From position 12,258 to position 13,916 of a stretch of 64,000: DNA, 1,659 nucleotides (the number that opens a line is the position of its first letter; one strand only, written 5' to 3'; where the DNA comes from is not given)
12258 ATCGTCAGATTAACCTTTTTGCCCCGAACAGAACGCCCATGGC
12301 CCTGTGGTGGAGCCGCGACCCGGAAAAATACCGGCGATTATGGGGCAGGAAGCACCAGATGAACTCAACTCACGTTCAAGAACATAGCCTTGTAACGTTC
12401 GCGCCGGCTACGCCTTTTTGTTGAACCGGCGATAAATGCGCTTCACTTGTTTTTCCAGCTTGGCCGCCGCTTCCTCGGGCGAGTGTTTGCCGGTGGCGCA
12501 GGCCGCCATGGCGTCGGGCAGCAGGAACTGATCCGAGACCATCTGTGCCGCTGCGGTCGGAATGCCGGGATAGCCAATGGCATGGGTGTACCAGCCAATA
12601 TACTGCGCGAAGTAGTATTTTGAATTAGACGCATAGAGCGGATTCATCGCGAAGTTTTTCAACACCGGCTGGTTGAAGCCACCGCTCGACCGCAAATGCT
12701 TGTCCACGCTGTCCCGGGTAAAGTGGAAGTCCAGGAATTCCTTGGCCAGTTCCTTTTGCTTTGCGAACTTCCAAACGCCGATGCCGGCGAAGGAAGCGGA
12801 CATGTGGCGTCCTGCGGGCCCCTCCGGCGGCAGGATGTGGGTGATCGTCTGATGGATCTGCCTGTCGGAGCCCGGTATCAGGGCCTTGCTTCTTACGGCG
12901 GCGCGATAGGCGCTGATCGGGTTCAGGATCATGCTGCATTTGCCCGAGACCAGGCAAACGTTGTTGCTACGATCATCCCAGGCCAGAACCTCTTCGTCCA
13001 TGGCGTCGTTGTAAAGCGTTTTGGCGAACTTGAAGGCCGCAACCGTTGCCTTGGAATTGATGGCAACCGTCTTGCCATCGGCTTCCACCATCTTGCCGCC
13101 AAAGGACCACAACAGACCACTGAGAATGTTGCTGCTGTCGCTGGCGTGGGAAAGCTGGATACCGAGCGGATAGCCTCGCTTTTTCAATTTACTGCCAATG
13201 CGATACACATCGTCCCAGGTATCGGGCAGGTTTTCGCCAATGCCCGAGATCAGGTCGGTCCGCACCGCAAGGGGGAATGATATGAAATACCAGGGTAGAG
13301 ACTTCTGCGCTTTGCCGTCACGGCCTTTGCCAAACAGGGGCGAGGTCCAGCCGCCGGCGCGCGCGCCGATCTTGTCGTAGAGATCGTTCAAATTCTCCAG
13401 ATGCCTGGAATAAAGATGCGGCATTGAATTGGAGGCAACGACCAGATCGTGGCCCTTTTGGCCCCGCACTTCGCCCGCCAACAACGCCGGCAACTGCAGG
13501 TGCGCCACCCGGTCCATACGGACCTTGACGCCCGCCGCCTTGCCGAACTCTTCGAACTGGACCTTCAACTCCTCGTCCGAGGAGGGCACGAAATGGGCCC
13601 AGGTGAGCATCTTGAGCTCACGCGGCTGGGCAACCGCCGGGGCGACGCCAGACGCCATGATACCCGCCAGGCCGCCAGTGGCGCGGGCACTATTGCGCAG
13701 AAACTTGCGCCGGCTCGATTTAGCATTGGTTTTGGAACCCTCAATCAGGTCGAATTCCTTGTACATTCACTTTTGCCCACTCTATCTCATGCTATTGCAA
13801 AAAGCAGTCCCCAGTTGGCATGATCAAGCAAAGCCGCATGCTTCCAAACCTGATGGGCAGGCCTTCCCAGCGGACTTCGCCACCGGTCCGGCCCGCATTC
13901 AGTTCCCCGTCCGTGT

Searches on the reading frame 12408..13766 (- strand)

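Call 58: search_protein_families(library=pfam, proteins=[window:12408-13766:-], max_evalue=0.0001)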
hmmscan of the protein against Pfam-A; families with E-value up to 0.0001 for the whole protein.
window:12408-13766:- (452 aa): 2 families
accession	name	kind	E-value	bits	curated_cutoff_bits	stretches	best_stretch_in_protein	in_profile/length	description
PF01547.30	SBP_bac_1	-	5.3e-19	69.8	26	1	66-347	9-299/307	Bacterial extracellular solute-binding protein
PF13416.11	SBP_bac_8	-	4.5e-15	56.6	27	1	71-382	3-275/279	Bacterial extracellular solute-binding protein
